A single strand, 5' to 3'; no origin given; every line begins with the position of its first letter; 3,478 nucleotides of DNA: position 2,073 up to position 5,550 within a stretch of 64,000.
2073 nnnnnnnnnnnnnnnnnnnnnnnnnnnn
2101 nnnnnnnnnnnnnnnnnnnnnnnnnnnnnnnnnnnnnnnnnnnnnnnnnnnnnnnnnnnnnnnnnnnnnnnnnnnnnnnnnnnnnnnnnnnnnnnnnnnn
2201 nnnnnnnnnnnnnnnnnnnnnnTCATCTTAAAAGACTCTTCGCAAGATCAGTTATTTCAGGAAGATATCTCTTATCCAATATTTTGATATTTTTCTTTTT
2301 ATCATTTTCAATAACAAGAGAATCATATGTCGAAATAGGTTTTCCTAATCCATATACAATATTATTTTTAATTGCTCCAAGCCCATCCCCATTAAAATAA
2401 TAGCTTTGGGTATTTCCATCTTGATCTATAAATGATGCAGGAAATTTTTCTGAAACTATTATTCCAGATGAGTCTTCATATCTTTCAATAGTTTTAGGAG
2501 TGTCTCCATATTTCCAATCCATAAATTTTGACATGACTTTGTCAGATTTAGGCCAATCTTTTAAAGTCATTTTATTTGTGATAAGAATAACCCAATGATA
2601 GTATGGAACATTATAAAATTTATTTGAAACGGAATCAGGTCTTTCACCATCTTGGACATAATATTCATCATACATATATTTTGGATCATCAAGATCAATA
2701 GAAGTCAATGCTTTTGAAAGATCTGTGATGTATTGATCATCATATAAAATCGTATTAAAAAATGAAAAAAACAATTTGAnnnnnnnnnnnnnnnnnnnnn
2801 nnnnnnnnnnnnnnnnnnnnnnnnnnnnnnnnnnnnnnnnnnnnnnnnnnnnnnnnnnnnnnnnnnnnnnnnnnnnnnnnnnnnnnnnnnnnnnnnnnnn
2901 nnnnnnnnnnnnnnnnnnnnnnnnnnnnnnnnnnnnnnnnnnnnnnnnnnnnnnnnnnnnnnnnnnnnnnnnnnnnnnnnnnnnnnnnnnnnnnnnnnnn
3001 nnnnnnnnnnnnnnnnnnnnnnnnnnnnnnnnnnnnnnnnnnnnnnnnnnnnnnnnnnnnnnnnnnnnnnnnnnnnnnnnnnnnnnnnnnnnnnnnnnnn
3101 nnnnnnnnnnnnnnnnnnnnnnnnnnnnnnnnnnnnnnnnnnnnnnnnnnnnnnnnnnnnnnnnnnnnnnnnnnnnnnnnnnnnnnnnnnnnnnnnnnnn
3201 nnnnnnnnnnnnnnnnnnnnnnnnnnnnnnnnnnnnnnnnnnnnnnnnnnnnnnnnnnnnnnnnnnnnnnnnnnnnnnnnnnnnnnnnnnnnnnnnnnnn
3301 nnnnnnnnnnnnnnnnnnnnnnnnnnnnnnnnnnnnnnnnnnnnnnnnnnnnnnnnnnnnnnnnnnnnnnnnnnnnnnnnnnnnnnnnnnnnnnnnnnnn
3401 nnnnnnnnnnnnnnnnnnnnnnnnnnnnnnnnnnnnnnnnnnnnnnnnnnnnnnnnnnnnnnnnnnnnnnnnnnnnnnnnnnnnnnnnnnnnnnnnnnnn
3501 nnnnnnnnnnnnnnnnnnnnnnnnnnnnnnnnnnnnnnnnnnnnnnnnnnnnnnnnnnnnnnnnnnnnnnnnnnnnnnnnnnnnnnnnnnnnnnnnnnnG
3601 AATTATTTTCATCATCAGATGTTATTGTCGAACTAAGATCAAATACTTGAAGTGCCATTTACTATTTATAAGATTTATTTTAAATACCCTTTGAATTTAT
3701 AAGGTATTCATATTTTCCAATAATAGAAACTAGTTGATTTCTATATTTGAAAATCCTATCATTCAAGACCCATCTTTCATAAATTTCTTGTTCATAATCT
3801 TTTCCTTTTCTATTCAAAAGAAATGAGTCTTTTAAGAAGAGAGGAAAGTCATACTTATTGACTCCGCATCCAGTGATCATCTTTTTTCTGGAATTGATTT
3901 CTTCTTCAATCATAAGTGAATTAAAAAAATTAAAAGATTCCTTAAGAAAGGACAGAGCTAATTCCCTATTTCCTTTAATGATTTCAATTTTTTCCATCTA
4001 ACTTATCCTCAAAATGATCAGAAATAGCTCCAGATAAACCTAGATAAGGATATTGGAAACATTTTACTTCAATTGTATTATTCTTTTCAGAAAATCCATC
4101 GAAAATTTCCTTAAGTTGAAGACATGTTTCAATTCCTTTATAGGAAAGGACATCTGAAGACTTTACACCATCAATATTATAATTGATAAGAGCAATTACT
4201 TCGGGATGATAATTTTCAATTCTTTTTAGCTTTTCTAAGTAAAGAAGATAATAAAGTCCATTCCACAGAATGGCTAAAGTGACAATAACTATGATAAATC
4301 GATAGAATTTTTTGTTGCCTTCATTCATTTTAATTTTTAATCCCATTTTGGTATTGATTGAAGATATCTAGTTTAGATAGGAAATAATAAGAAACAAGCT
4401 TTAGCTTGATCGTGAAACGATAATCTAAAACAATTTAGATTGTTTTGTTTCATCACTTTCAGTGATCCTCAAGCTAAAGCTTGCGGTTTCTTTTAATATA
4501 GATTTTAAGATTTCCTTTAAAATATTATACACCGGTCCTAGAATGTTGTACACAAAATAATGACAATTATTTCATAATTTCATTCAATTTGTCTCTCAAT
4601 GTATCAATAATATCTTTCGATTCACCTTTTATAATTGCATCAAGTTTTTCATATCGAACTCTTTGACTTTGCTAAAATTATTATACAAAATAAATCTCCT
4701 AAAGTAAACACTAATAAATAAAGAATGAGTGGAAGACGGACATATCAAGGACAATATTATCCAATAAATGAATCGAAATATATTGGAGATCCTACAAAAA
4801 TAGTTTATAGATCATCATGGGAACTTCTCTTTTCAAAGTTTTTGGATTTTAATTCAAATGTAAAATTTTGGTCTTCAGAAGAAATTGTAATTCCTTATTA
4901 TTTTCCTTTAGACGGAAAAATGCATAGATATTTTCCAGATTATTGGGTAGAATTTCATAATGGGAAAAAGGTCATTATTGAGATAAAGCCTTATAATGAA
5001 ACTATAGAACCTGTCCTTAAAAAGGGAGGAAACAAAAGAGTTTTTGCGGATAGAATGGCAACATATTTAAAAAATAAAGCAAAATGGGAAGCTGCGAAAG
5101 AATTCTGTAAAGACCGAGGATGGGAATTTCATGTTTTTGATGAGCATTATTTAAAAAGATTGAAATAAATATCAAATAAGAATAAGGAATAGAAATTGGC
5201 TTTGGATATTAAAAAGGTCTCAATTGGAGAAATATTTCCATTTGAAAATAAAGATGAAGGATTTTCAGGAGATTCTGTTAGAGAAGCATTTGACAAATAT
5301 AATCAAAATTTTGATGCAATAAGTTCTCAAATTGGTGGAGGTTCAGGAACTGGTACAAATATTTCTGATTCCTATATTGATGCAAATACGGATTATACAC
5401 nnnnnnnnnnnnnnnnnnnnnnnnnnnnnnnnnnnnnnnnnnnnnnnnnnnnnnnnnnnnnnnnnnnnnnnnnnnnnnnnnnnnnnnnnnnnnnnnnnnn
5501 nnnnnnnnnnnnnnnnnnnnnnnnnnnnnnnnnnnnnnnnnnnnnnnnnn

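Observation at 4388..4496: About 110-bp nested-palindrome element in the divergent intergenic region between structural operons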

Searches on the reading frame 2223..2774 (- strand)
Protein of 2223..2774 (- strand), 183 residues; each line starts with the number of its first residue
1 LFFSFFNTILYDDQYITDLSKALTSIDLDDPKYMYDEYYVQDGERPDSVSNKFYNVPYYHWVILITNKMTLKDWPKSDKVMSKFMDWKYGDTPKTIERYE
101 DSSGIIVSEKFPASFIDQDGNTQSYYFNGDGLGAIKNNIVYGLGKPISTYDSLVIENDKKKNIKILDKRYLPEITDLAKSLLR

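Call 24: search_protein_families(library=phrogs, proteins=[window:2223-2774:-], max_evalue=0.001)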
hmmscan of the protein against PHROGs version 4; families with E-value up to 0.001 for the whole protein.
window:2223-2774:- (183 aa): 1 family
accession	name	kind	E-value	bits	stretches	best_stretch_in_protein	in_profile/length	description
phrog_232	-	tail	2.7e-29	103.8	1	1-176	3-186/296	baseplate wedge subunit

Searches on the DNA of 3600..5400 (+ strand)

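Call 8: search_dna_similar(query=window:3600-5400:+, collection=phages, mode=distant, max_rows=30)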
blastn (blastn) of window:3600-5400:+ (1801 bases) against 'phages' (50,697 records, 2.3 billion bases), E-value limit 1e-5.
Records with a match: 92; places in all: 92; records where one place covers at least 80% of the query: 0.
Best place of each record, by identity: 80-90% 39; 60-80% 53.
By first word of the organism name: Synechococcus 43; Cyanophage 26; Campylobacter 20; Prochlorococcus 2; Marine 1.
By host as written in the record: Synechococcus 33; - 27; Synechococcus sp. WH7803 9; Campylobacter jejuni 7; Campylobacter jejuni NCTC12662 6; Campylobacter jejuni subsp. jejuni 3; Campylobacter jejuni NCTC12658 3; Synechococcus sp. 2; and 2 more.
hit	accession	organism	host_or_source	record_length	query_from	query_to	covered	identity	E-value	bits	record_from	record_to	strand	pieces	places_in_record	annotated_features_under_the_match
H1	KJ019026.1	Synechococcus phage ACG-2014a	-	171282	1205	1362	9%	69.0%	2e-7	65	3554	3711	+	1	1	head completion protein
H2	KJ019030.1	Synechococcus phage ACG-2014a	-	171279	1205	1362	9%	69.0%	2e-7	65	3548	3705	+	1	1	head completion protein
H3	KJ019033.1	Synechococcus phage ACG-2014a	-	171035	1205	1362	9%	69.0%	2e-7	65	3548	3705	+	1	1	head completion protein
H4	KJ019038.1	Synechococcus phage ACG-2014a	-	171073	1205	1362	9%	69.0%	2e-7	65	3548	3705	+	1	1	head completion protein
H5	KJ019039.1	Synechococcus phage ACG-2014a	-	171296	1205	1362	9%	69.0%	2e-7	65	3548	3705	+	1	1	head completion protein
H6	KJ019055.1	Synechococcus phage ACG-2014a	-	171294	1205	1362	9%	69.0%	2e-7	65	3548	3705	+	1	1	head completion protein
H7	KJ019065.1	Synechococcus phage ACG-2014a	-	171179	1205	1362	9%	69.0%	2e-7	65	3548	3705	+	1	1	head completion protein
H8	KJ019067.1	Synechococcus phage ACG-2014a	-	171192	1205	1362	9%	69.0%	2e-7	65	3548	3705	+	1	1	head completion protein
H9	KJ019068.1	Synechococcus phage ACG-2014a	-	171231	1205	1362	9%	69.0%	2e-7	65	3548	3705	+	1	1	head completion protein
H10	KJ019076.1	Synechococcus phage ACG-2014a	-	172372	1205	1362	9%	69.0%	2e-7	65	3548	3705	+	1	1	head completion protein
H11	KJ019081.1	Synechococcus phage ACG-2014a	-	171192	1205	1362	9%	69.0%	2e-7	65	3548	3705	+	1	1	head completion protein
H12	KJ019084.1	Synechococcus phage ACG-2014a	-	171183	1205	1362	9%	69.0%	2e-7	65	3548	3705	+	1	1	head completion protein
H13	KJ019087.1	Synechococcus phage ACG-2014a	-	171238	1205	1362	9%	69.0%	2e-7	65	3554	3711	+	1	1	head completion protein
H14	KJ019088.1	Synechococcus phage ACG-2014a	-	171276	1205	1362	9%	69.0%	2e-7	65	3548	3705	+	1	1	head completion protein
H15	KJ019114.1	Synechococcus phage ACG-2014a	-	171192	1205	1362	9%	69.0%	2e-7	65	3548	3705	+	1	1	head completion protein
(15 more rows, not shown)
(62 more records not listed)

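Call 67: search_rna_families(source=window, start=4300, end=4650, threshold=evalue, max_evalue=10)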
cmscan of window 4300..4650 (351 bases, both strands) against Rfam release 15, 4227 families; matches with E-value up to 10: 8.
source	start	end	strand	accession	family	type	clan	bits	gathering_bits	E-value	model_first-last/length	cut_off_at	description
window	4385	4486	+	RF01830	StyR-44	Gene;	-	16.9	54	4.9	1-107/107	no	Salmonella enterica Typhi npcRNA 44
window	4379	4499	+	RF00690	MIR408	Gene; miRNA;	-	16.5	64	0.2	1-126/126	no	MIR408 microRNA precursor family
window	4374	4431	+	RF02418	Spd-sr07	Gene; sRNA;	-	15.9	55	6.6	1-63/63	no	Streptococcus sRNA Spd-sr07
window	4379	4470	+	RF01426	snoR126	Gene; snRNA; snoRNA; CD-box;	-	15.7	39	3.7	1-101/101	no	small nucleolar RNA snoR126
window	4407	4462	-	RF00341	snoZ39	Gene; snRNA; snoRNA; CD-box;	-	15.7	39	4.2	1-63/63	no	Small nucleolar RNA Z39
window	4398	4480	+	RF00956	MIR1444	Gene; miRNA;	-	15.6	80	3.8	1-85/85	no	MIR1444 microRNA precursor family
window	4366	4435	+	RF01236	snoU19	Gene; snRNA; snoRNA; HACA-box;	-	15.6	45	4.6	1-144/144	no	Small nucleolar RNA U19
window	4308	4343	+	RF02108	DLEU2_4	Gene; lncRNA;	-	12.2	40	6.4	25-58/58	no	Deleted in lymphocytic leukemia 2 conserved region 4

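Call 94: search_rna_families(sources=[L093, L103, L104, L098], threshold=gathering)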
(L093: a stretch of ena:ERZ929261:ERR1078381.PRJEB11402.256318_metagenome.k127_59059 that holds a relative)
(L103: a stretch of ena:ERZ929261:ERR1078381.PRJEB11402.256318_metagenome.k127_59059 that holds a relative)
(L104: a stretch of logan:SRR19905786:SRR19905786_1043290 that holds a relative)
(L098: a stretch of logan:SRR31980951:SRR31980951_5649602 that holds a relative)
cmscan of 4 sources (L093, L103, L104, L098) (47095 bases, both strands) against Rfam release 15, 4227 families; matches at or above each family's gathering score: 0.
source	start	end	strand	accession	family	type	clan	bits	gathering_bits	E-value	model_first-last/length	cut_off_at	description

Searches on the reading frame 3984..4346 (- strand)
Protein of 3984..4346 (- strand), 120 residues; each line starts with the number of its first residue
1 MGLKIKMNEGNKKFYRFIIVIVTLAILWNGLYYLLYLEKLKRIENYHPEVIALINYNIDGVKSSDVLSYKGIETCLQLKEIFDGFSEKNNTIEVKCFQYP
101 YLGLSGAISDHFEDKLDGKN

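Call 24: search_protein_families(library=phrogs, proteins=[window:3984-4346:-], max_evalue=0.001)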
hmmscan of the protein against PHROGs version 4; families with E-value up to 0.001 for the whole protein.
window:3984-4346:- (120 aa): 0 families

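Call 28: find_encoding_contigs(protein=window:3984-4346:-, flank=10000, max_places=10)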
Protein window:3984-4346:- (120 aa): 2 contigs read that carry it; 1 place shown.
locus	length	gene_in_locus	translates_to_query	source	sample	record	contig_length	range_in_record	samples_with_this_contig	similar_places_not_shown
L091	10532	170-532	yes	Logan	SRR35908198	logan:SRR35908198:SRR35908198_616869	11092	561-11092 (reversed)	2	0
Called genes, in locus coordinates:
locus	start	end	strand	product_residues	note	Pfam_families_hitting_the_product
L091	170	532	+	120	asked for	-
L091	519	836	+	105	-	-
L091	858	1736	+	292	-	-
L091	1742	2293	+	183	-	-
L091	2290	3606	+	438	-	-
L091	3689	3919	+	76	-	-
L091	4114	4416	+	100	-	-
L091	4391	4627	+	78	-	-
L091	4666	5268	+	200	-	-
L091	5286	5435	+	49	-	-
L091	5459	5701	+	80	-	-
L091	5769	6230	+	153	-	PF25109:HAD_PNKP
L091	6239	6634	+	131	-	-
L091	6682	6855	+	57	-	-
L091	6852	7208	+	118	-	-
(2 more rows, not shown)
